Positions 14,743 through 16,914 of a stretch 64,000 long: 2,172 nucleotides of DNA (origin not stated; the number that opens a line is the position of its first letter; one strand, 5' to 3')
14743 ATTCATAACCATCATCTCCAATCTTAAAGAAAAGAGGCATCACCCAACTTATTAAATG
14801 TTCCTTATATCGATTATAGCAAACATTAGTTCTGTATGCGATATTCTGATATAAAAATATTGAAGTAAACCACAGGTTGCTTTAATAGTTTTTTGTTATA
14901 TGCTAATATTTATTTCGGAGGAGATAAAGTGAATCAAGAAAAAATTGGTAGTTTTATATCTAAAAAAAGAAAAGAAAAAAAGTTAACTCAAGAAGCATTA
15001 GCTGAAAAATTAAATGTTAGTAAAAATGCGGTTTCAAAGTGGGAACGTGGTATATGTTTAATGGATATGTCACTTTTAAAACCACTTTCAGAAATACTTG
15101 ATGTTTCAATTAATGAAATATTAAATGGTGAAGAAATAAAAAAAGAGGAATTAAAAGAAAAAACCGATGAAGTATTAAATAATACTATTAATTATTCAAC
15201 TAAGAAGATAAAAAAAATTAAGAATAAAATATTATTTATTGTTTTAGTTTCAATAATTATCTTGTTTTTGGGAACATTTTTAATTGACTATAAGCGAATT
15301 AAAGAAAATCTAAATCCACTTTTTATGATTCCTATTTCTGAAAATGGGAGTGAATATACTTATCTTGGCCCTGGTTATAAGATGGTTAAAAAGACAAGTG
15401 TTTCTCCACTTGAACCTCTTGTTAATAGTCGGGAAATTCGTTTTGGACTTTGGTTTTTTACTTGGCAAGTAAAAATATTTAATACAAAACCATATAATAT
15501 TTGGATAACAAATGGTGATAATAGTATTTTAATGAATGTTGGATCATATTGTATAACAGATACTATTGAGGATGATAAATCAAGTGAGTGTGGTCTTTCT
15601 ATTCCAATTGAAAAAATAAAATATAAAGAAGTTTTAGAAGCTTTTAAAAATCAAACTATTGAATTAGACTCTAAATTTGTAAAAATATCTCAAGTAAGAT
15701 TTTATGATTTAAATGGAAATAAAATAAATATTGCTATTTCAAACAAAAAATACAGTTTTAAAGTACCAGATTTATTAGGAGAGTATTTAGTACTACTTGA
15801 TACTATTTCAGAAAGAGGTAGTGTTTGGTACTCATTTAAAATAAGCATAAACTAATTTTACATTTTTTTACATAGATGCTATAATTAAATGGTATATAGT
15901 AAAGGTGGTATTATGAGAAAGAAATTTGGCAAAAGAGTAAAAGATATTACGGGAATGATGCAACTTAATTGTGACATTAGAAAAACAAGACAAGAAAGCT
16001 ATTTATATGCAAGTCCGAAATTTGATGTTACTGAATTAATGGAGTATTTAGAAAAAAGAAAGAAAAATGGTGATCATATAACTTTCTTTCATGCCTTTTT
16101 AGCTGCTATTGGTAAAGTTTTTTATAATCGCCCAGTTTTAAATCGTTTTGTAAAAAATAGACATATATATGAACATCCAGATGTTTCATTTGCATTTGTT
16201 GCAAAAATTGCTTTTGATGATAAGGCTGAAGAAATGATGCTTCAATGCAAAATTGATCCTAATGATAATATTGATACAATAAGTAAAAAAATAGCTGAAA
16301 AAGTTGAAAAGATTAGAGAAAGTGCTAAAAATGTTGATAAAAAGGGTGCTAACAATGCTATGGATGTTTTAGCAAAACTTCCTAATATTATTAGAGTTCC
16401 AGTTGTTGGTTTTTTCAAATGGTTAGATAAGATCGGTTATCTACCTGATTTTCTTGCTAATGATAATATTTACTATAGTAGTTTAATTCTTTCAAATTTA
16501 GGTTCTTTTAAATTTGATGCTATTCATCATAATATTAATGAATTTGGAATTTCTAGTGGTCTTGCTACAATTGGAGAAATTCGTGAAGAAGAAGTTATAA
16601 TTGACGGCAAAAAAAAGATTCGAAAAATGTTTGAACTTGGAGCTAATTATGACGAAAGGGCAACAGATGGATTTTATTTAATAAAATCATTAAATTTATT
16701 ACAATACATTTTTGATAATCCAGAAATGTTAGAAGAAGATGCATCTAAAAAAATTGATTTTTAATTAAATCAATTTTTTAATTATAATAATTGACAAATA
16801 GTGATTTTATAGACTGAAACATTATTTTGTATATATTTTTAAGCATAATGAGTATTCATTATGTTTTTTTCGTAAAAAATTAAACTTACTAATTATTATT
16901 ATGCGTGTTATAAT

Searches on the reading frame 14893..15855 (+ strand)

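Call 86: search_protein_families(library=pfam, proteins=[window:14893-15855:+], max_evalue=0.001)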
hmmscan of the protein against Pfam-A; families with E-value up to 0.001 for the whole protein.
window:14893-15855:+ (320 aa): 4 families
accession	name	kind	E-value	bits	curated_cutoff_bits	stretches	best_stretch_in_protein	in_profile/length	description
PF01381.28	HTH_3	-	3.9e-12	46.4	23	1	22-76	1-55/55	Helix-turn-helix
PF12844.13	HTH_19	-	2.5e-06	27.7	30.2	1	19-81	1-63/64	Helix-turn-helix domain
PF13560.12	HTH_31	-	6.7e-06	26.8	27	1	26-73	10-58/64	Helix-turn-helix domain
PF13443.12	HTH_26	-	5.5e-05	23.8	22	1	23-78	3-59/63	Cro/C1-type HTH DNA-binding domain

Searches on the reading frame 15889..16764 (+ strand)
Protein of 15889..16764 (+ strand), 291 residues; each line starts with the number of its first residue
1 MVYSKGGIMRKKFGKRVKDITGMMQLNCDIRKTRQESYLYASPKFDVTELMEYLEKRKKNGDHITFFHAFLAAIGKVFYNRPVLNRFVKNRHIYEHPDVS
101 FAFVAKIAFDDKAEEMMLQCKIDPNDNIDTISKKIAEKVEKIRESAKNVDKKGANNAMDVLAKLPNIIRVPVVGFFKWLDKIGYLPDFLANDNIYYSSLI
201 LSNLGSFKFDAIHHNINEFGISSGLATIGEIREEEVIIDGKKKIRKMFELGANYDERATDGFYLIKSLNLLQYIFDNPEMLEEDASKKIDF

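Call 86: search_protein_families(library=pfam, proteins=[window:15889-16764:+], max_evalue=0.001)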
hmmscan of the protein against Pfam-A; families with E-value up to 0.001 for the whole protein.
window:15889-16764:+ (291 aa): 1 family
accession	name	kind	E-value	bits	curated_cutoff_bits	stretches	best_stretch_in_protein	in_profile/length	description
PF00198.28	2-oxoacid_dh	-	5.4e-11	42.8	23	1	197-281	148-230/232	2-oxoacid dehydrogenases acyltransferase (catalytic domain)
